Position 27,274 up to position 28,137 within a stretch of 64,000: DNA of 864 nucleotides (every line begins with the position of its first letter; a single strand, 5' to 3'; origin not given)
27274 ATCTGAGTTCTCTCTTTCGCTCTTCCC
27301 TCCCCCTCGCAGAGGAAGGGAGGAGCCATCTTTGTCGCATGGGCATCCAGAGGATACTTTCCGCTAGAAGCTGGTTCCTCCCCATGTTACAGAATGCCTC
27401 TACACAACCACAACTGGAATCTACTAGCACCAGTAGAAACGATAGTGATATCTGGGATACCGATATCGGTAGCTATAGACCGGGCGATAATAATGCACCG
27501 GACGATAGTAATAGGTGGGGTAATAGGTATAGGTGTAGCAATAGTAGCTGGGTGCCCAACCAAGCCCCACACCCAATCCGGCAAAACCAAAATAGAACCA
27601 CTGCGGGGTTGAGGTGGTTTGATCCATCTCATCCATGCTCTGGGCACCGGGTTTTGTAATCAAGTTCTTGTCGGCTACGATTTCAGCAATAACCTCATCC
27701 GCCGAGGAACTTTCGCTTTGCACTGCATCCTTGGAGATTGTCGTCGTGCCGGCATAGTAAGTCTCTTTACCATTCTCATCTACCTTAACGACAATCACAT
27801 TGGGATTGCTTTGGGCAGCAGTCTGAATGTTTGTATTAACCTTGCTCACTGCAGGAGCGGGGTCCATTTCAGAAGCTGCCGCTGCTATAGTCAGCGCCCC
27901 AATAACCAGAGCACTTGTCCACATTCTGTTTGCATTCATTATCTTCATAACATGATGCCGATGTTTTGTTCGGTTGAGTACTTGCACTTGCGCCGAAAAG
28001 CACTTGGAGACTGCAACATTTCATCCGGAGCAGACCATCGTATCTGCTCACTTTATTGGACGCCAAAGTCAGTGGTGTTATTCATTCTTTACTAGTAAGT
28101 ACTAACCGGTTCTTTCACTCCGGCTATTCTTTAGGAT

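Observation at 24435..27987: Candidate new system: secreted Tyr/Arg-rich precursor plus dedicated S8 protease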

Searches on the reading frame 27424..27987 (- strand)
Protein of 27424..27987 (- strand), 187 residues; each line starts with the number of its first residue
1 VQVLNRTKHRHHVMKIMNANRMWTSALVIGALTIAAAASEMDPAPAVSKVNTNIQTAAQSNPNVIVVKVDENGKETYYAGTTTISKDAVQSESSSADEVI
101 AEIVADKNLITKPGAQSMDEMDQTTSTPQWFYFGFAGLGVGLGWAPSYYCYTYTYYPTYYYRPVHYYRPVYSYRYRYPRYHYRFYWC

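Call 3: search_protein_families(library=pfam, proteins=[window:27424-27987:-], max_evalue=0.01)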
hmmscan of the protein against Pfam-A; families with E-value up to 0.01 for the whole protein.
window:27424-27987:- (187 aa): 0 families

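Call 4: search_protein_families(library=ncbifam, proteins=[window:27424-27987:-], max_evalue=0.1)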
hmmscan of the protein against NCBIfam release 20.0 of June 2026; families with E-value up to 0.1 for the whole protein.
window:27424-27987:- (187 aa): 0 families
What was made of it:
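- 27424..27948 (-): Small secreted precursor gene (174 aa from ATG at 27948; alternative starts GTG 27987 and ATG 27939; stop codon 27424-27426). No Pfam or NCBIfam family (calls 3, 4).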

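Call 5: find_homologous_proteins(query=window:27427-27948:-, max_evalue=0.01)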
Query seq(174 aa) (174 aa): 6 proteins with E <= 0.01 among 310 candidates.
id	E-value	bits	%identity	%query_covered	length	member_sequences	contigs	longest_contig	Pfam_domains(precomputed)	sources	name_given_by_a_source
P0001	4.2e-111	387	99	100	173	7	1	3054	-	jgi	-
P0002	4.7e-89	315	81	100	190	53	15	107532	-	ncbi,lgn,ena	-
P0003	1.6e-70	254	69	95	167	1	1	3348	-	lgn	-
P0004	7.4e-59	216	61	100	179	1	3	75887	-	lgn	-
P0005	9.8e-51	190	80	68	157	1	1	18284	-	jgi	jgi:hypothetical protein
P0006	4.9e-49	184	53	99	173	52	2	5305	-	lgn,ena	-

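Call 9: find_encoding_contigs(protein=P0002, flank=8000, max_places=4)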
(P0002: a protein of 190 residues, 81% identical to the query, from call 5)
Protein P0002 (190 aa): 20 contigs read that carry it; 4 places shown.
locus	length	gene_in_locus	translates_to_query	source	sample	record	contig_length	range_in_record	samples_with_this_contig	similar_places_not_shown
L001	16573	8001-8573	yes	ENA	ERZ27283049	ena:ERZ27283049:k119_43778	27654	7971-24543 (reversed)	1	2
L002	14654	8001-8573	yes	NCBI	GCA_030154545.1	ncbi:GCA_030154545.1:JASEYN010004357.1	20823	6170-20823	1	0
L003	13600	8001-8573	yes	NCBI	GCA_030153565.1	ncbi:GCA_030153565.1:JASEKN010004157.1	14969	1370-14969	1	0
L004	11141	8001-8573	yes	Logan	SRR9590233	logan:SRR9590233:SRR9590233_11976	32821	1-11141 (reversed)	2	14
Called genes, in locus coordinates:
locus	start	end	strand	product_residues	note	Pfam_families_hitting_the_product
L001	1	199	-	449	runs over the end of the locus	PF00209:SNF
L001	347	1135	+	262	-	PF00149:Metallophos, PF13277:YmdB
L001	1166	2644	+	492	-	PF13742:tRNA_anti_2, PF01336:tRNA_anti-codon, PF02601:Exonuc_VII_L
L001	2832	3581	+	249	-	PF02616:SMC_ScpA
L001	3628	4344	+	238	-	PF04079:SMC_ScpB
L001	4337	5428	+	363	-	PF01817:CM_2, PF00800:PDT, PF01842:ACT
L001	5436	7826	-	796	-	PF13491:FtsK_4TM, PF17854:FtsK_alpha, PF01580:FtsK_SpoIIIE, PF12846:AAA_10 (faint), PF09397:FtsK_gamma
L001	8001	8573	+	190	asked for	-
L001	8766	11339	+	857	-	PF00082:Peptidase_S8 (faint)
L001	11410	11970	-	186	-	PF00702:Hydrolase (faint), PF08282:Hydrolase_3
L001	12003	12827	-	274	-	PF00793:DAHP_synth_1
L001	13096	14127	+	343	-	PF04055:Radical_SAM, PF12544:LAM_C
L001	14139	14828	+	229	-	PF00730:HhH-GPD, PF00633:HHH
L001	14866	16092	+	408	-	PF16401:DUF5009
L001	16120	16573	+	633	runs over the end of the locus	PF03417:AAT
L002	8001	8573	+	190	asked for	-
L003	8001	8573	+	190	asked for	-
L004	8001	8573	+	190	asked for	-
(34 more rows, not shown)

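Call 10: find_encoding_contigs(protein=P0006, flank=8000, max_places=3)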
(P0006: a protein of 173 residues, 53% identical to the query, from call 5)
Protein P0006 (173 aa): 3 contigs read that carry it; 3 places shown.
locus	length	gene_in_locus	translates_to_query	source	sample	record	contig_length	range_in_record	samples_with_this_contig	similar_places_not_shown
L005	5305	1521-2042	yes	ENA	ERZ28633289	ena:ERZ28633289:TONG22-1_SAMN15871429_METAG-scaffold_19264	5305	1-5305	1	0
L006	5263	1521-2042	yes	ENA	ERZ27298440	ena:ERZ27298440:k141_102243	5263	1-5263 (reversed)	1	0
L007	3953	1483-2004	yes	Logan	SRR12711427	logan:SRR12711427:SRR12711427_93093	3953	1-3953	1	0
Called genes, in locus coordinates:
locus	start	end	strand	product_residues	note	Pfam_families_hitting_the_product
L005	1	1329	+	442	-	?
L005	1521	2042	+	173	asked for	-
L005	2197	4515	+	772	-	PF00082:Peptidase_S8 (faint)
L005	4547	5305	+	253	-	?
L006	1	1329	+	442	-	?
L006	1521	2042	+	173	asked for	-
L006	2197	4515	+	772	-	PF00082:Peptidase_S8 (faint)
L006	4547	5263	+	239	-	?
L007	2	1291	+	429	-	?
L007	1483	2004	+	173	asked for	-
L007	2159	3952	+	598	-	?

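Call 11: find_encoding_contigs(protein=P0004, flank=8000, max_places=3)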
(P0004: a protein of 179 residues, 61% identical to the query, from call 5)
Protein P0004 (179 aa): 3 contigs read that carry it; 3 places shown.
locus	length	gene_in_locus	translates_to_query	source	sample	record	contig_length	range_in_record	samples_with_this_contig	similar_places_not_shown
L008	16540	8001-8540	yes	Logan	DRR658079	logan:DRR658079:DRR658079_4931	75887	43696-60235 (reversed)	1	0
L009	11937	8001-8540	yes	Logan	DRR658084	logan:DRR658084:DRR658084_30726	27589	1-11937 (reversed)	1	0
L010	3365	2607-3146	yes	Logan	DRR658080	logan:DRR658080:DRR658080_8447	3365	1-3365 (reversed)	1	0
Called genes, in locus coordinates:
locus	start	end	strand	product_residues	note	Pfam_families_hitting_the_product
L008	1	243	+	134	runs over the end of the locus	PF02537:CRCB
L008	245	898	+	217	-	PF02581:TMP-TENI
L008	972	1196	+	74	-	PF13370:Fer4_13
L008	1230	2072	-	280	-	PF00749:tRNA-synt_1c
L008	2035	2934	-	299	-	PF04321:RmlD_sub_bind, PF01370:Epimerase, PF16363:GDP_Man_Dehyd (weak), PF07993:NAD_binding_4 (weak)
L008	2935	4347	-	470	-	PF03446:NAD_binding_2, PF00393:6PGD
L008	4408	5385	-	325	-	PF00251:Glyco_hydro_32N (faint), PF22847:Glyco_hydro_43_rel, PF04616:Glyco_hydro_43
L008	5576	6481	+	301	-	PF13419:HAD_2 (weak)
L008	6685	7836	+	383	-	PF07690:MFS_1, PF05977:MFS_3 (faint)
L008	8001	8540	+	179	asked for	-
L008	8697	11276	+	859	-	-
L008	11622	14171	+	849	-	PF18952:DUF5696, PF19773:DUF6259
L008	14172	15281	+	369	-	PF01694:Rhomboid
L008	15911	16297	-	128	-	-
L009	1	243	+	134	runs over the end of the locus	PF02537:CRCB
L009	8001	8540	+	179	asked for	-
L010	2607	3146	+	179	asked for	-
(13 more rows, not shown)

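Call 12: find_encoding_contigs(protein=P0003, flank=8000, max_places=3)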
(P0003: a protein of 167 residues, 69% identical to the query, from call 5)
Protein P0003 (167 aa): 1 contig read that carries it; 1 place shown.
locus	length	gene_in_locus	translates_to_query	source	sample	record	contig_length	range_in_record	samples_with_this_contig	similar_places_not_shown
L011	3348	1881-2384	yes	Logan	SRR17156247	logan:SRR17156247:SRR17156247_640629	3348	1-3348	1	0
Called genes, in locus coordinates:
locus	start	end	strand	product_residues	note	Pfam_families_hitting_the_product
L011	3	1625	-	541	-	?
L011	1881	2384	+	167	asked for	-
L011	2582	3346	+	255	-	?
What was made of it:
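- The pair is adjacent in different genomic contexts within the clade (calls 9-12).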

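Call 37: search_protein_representatives(alignment_id=A1)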
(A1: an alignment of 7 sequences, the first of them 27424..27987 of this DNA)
Query: 7 sequences, 174 profile positions. Proteins with E-value up to 0.001 (for the whole library): 12; up to 1e-10: 4; up to 1e-30: 2. The best 12 are listed.
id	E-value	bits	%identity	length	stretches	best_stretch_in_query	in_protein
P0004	3.2e-89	313.4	-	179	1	1-174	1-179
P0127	1.3e-35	138.9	-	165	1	10-173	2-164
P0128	1.4e-20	89.9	-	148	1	45-174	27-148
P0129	1.2e-18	83.6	-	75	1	9-60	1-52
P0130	1.7e-09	53.8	-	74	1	1-61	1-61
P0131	1.8e-08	50.5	-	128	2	103-169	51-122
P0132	4.6e-05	39.4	-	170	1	35-172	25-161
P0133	1.0e-04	38.3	-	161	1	19-169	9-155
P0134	1.2e-04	38.1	-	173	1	10-173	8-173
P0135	2.0e-04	37.3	-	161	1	47-173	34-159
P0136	4.7e-04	36.1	-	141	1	52-153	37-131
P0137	8.6e-04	35.2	-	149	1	28-148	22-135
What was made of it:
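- Tried and rejected: A profile built from the Verrucomicrobiota sequences alone finds only 12 representatives (call 37).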

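Call 39: find_encoding_contigs(protein=P0128, flank=5000, max_places=3)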
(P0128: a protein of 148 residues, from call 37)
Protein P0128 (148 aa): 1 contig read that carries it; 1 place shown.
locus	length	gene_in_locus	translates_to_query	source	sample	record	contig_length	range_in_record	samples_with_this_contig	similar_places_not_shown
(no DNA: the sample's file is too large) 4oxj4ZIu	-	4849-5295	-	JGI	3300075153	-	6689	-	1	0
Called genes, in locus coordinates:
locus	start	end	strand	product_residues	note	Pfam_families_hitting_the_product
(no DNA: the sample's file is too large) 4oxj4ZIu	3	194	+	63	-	?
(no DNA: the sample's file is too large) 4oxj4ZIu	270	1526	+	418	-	PF00464:SHMT, PF00155:Aminotran_1_2, PF01041:DegT_DnrJ_EryC1 (weak)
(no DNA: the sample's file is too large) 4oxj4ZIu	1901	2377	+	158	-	PF22811:Zn_ribbon_NrdR, PF03477:ATP-cone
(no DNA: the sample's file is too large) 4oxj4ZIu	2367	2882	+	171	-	PF01029:NusB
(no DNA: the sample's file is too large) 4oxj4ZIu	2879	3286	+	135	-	-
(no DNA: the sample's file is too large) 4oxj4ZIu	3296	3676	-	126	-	PF19662:DUF6165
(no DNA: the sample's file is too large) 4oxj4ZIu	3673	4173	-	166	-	PF03449:GreA_GreB_N, PF01272:GreA_GreB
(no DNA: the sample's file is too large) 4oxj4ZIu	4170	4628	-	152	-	PF01451:LMWPc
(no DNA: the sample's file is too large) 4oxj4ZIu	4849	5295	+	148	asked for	-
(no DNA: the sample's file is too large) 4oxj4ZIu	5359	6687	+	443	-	?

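Call 47: find_homologous_proteins(query=A4, max_evalue=0.001)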
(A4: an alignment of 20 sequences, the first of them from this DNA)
Query A4 (20 sequences) (174 aa, profile of the alignment): 35 proteins with E <= 0.001 among 8000 candidates.
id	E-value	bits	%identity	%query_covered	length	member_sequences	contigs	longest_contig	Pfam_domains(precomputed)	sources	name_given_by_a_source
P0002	2.3e-47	179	81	100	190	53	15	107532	-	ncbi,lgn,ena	-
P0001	2.3e-45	172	99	100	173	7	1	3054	-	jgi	-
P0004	4.0e-45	171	61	100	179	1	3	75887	-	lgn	-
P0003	4.5e-41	158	69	95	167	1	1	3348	-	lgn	-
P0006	4.1e-40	155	53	99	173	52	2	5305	-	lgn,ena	-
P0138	9.9e-35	138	-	-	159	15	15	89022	-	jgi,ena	jgi:hypothetical protein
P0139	4.6e-34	136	-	-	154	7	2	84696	-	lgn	-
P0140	6.5e-32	129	24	60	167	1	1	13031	-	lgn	-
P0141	1.5e-30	124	-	-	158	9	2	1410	-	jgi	jgi:hypothetical protein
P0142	2.2e-30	124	-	-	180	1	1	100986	-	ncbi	-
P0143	8.8e-27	112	-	-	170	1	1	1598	-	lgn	-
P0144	9.2e-27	112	-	-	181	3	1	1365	-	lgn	-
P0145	2.9e-26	110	26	38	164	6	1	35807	-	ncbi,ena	-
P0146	2.0e-24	104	28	82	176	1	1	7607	-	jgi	jgi:hypothetical protein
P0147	4.1e-24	103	-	-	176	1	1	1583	-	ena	-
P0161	5.5e-10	57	-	-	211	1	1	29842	-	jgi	-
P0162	7.8e-10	57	44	14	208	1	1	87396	-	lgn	-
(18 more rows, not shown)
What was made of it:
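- Tried and rejected: The word-indexed search with the broader profile was saturated by low-complexity candidates and gave 35 hits (call 47).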

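Call 48: find_encoding_contigs(protein=P0138, flank=4000, max_places=2)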
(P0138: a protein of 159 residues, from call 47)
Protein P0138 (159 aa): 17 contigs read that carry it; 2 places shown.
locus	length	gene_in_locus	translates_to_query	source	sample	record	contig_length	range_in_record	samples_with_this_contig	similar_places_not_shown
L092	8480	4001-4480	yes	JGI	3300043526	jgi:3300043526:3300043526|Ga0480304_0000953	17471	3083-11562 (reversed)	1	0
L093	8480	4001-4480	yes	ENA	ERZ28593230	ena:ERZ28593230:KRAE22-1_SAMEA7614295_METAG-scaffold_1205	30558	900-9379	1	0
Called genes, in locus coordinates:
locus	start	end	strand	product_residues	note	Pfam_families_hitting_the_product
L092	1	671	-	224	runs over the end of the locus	PF00027:cNMP_binding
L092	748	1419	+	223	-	PF02976:MutH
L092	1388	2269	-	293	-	PF01430:HSP33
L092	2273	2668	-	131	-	PF04134:DCC1-like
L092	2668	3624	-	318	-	PF01073:3Beta_HSD (weak), PF01370:Epimerase, PF05368:NmrA (weak), PF07993:NAD_binding_4 (weak), PF13460:NAD_binding_10, PF16363:GDP_Man_Dehyd, PF08338:DUF1731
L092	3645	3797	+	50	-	-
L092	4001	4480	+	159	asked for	-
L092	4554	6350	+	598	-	PF00082:Peptidase_S8 (weak)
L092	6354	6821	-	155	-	-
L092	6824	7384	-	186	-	-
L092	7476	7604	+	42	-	-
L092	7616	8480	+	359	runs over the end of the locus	PF01757:Acyl_transf_3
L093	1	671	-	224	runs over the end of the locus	PF00027:cNMP_binding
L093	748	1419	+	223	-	PF02976:MutH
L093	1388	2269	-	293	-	PF01430:HSP33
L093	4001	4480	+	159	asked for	-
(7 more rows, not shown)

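Call 49: find_encoding_contigs(protein=P0145, flank=4000, max_places=2)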
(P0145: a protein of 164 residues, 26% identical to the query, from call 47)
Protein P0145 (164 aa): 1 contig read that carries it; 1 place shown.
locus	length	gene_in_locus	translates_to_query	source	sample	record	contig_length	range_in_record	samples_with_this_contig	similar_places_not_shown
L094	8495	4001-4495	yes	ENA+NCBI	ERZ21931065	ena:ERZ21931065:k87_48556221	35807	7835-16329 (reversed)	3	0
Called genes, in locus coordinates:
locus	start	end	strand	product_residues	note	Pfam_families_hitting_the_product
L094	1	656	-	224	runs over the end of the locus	PF00027:cNMP_binding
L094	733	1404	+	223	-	PF02976:MutH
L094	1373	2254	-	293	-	PF01430:HSP33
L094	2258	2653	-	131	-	PF04134:DCC1-like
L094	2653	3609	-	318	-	PF01073:3Beta_HSD (weak), PF01370:Epimerase, PF05368:NmrA (weak), PF07993:NAD_binding_4 (weak), PF13460:NAD_binding_10, PF16363:GDP_Man_Dehyd, PF08338:DUF1731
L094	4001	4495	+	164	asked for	-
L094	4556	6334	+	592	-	PF00082:Peptidase_S8 (weak)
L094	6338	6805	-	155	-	-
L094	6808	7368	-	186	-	-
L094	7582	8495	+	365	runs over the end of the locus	PF01757:Acyl_transf_3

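Call 50: find_encoding_contigs(protein=P0162, flank=4000, max_places=2)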
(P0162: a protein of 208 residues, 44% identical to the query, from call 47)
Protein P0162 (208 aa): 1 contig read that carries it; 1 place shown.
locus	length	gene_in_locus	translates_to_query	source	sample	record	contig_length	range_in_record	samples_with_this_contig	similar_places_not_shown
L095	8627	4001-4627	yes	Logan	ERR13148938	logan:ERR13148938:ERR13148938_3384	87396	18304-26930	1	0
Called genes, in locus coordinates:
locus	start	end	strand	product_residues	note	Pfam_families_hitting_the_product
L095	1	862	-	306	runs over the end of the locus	PF00571:CBS, PF00989:PAS (faint), PF00571:CBS (weak)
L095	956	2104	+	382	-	PF10994:DUF2817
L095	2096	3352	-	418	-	PF07399:Na_H_antiport_3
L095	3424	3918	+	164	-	PF14539:DUF4442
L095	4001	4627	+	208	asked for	-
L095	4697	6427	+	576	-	-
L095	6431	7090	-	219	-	-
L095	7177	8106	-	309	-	PF00106:adh_short, PF08659:KR, PF13561:adh_short_C2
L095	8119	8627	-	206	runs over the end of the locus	-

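Call 51: find_encoding_contigs(protein=P0161, flank=4000, max_places=2)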
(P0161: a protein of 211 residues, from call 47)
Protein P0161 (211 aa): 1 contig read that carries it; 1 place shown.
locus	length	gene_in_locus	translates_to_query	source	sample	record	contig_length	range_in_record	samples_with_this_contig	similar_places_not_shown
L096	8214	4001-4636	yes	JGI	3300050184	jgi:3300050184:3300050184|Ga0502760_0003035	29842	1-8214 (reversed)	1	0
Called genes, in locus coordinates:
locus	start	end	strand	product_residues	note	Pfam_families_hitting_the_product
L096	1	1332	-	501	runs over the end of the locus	PF02142:MGS, PF01808:AICARFT_IMPCHas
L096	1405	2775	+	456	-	PF00291:PALP, PF00571:CBS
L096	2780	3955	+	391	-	PF01053:Cys_Met_Meta_PP, PF01041:DegT_DnrJ_EryC1 (faint)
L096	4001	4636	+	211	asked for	-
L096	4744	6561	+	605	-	PF00082:Peptidase_S8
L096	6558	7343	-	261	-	PF01790:LGT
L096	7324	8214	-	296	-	?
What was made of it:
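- In the reverse direction, 9 of 9 small-protein homologues have a large co-oriented gene directly downstream (calls 9-12, 39, 48-51).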

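Call 59: predict_structure(alignment_id=A5)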
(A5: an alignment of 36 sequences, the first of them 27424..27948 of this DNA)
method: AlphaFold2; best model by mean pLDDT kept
length: 174 residues; sequences in the alignment: 36
mean_pLDDT: 62.8   pTM: 0.49
mean pLDDT of the five models: 62.8, 60.0, 55.5, 55.3, 54.9
residues with pLDDT >= 90: 21; 70-90: 41; 50-70: 65; < 50: 47
segments of 3 or more residues with pLDDT < 50: 114-155
pLDDT, mean of each block of 10 residues (from residue 1): 53 60 55 54 66 87 90 86 90 84 59 43 42 37 39 47 66 83
secondary structure, 60 per line:
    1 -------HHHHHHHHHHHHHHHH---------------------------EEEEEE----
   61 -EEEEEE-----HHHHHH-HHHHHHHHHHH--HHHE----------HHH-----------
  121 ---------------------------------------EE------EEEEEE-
elements in order: H8-23 E51-56 E62-67 H73-78 H80-90 E168-173
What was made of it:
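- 27871..27948 (-): Signal peptide (residues 1-26, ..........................). AlphaFold2 models it as a helix (call 59).
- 27649..27798 (-): Folded part of the pro-region (residues 51-100): beta-hairpin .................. plus two helices. AlphaFold2 pLDDT 84-90 for this stretch only (call 59).
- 27427..27549 (-): 41-residue Tyr/Arg/Pro tail ending in the clade-invariant HYRFYWC. The last strand, residues 168-173, is predicted with pLDDT about 83 (call 59).
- On Functional amyloid or phase-separating adhesive protein: AlphaFold2 confidence for the core is below 50 (call 59).
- AlphaFold2 gives low confidence for most of the core (call 59), so neither a beta-hairpin nor an amyloid shape is supported directly. 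The small protein has a confidently predicted small alpha/beta unit plus a C-terminal strand (call 59).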

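Call 61: fold_search(model_id=the predicted structure, library=pdb)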
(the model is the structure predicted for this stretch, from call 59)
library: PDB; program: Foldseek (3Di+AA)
matches with E <= 10: 279; with E <= 0.001: 0
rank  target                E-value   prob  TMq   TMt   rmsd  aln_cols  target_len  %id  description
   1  9auf_A                1.3e+00  0.10  0.12  0.05   1.7        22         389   27  Cas9d 20bp R-loop Complex (released 2025-01-15)
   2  8rhn_E                1.9e+00  0.06  0.11  0.11   8.2        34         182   20  Structure of the 55LCC ATPase complex (released 2024-03-27)
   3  8ar6_C                2.3e+00  0.04  0.10  0.11   7.8        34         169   18  Structure of Delta 57-NCOA7 in space group P41212 (released 2023-05-24)
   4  9rvu_HS               2.3e+00  0.04  0.17  0.24   9.3        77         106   14  in situ S. pombe hibernating ribosome after 7 days of glucose depletion (released 2026-04-01)
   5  8ar9                  2.5e+00  0.04  0.10  0.11   7.8        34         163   18  Crystal to structure pipeline for ambient temperature, in situ crystallography at beamline VMXi (released 2023-05-24)
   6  7obp_F                3.0e+00  0.03  0.11  0.12   8.1        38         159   18  Crystal structure of the human NCOA7-AS TLDc domain (released 2021-07-14)
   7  3v6k_J                3.3e+00  0.04  0.16  0.10   7.1        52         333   29  Replication of N2,3-Ethenoguanine by DNA Polymerases (released 2012-04-25)
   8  2w9b_A                3.3e+00  0.04  0.16  0.09   7.1        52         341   29  Binary complex of Dpo4 bound to N2,N2-dimethyl-deoxyguanosine modified DNA (released 2009-05-12)
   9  4acj                  3.5e+00  0.06  0.12  0.12   7.0        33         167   15  Crystal structure of the TLDC domain of Oxidation resistance protein 2 from zebrafish (released 2012-02-08)
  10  7obp_B                3.5e+00  0.03  0.10  0.11   7.8        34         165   18  Crystal structure of the human NCOA7-AS TLDc domain (released 2021-07-14)
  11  8ar6_B                3.7e+00  0.03  0.10  0.11   7.8        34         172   18  Structure of Delta 57-NCOA7 in space group P41212 (released 2023-05-24)
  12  2r41_C                3.7e+00  0.02  0.13  0.19  18.0        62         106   16  Crystal structure of the protein of unknown function from Enterococcus faecalis (released 2007-09-11)
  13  2rsn_MODEL_1_A        3.7e+00  0.02  0.10  0.17  10.0        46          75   15  Solution structure of the chromodomain of Chp1 in complex with H3K9me3 peptide (released 2012-08-29)
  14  5bq9_A                3.7e+00  0.02  0.12  0.06   6.4        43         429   16  Crystal structure of uncharacterized protein lpg1496 Legionella pneumophila subsp. pneumophila (released 2015-06-10)
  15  9cop_B                4.0e+00  0.04  0.12  0.05   7.3        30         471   13  Yeast RAVE bound to V-ATPase V1 complex (released 2024-11-20)
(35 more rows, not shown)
